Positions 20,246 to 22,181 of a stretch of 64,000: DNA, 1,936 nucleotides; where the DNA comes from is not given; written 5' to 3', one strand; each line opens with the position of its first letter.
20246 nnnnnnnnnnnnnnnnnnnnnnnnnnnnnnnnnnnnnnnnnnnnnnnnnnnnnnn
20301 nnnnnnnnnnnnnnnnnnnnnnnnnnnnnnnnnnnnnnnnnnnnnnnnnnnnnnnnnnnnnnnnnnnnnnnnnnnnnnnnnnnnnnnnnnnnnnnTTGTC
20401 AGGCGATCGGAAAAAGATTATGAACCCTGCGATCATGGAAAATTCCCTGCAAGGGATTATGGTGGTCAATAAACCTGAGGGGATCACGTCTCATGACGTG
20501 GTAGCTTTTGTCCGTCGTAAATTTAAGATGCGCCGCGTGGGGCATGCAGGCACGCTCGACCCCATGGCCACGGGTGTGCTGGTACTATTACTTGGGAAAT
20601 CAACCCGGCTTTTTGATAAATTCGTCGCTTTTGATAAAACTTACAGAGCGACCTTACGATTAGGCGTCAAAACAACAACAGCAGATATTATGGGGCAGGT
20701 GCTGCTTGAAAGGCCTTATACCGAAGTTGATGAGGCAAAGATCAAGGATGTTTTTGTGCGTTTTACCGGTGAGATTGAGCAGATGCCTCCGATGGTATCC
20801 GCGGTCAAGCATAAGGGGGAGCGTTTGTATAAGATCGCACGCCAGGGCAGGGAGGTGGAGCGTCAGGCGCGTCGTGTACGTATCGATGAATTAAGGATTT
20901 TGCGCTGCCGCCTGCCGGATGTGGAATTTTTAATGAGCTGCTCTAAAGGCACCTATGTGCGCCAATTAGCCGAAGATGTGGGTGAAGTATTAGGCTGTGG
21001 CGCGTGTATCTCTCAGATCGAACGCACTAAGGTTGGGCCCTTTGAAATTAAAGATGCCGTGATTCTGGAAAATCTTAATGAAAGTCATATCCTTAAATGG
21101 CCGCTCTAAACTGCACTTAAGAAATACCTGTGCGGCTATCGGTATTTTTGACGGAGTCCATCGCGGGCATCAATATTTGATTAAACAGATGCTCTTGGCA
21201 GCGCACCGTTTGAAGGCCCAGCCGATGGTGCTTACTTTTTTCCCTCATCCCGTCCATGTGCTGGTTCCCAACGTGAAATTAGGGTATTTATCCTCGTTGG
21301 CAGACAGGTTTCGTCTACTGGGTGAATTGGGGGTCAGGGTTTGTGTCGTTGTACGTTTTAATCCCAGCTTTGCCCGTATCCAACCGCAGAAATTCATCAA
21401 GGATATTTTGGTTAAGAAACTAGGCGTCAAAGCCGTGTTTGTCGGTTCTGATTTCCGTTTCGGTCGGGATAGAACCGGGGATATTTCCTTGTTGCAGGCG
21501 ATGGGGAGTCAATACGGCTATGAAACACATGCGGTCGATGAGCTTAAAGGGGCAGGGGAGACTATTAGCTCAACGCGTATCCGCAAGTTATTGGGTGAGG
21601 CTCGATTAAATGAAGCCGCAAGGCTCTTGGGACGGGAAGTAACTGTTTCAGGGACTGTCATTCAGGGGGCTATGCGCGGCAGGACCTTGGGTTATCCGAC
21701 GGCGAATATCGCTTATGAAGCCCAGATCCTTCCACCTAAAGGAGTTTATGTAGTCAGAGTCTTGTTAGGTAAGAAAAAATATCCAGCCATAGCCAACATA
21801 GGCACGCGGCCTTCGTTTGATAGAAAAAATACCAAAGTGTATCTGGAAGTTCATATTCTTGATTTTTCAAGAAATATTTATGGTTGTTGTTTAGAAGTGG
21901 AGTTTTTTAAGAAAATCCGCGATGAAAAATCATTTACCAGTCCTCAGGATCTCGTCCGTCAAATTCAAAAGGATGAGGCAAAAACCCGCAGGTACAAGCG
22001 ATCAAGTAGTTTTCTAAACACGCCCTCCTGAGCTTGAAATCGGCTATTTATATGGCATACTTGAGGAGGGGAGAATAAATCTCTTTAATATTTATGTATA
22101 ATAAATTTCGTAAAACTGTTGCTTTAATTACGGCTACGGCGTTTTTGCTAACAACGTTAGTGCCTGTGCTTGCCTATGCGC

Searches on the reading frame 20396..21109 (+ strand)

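Call 11: search_protein_families(library=pfam, proteins=[window:20396-21109:+], max_evalue=0.001)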
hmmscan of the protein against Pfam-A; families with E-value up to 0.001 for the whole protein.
window:20396-21109:+ (237 aa): 3 families
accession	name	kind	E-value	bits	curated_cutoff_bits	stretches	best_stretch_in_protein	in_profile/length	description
PF01509.24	TruB_N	-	1.8e-55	187.9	27.3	1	40-188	1-149/149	TruB family pseudouridylate synthase (N terminal domain)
PF16198.10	TruB_C_2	-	3.3e-10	40.4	29.3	1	189-230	1-42/66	tRNA pseudouridylate synthase B C-terminal domain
PF00849.27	PseudoU_synth_2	-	0.00093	19.9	26.8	0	21-108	2-84/152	RNA pseudouridylate synthase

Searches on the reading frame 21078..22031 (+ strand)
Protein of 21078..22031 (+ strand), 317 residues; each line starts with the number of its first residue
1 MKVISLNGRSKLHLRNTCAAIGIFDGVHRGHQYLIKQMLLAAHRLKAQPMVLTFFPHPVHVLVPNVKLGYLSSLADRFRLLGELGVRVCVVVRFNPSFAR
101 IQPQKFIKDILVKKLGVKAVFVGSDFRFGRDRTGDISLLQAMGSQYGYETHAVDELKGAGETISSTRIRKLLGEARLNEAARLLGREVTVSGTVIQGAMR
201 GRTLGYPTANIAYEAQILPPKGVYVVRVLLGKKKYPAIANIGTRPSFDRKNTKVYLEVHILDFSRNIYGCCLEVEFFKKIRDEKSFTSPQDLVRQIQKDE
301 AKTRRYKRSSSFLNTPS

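Call 11: search_protein_families(library=pfam, proteins=[window:21078-22031:+], max_evalue=0.001)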
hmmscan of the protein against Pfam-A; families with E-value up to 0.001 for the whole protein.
window:21078-22031:+ (317 aa): 2 families
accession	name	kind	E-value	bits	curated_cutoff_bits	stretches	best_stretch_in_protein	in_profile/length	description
PF06574.18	FAD_syn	-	1.3e-47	162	27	1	13-167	4-158/158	FAD synthetase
PF01687.23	Flavokinase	-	5.7e-41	140.1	19.6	1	184-306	1-123/124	Riboflavin kinase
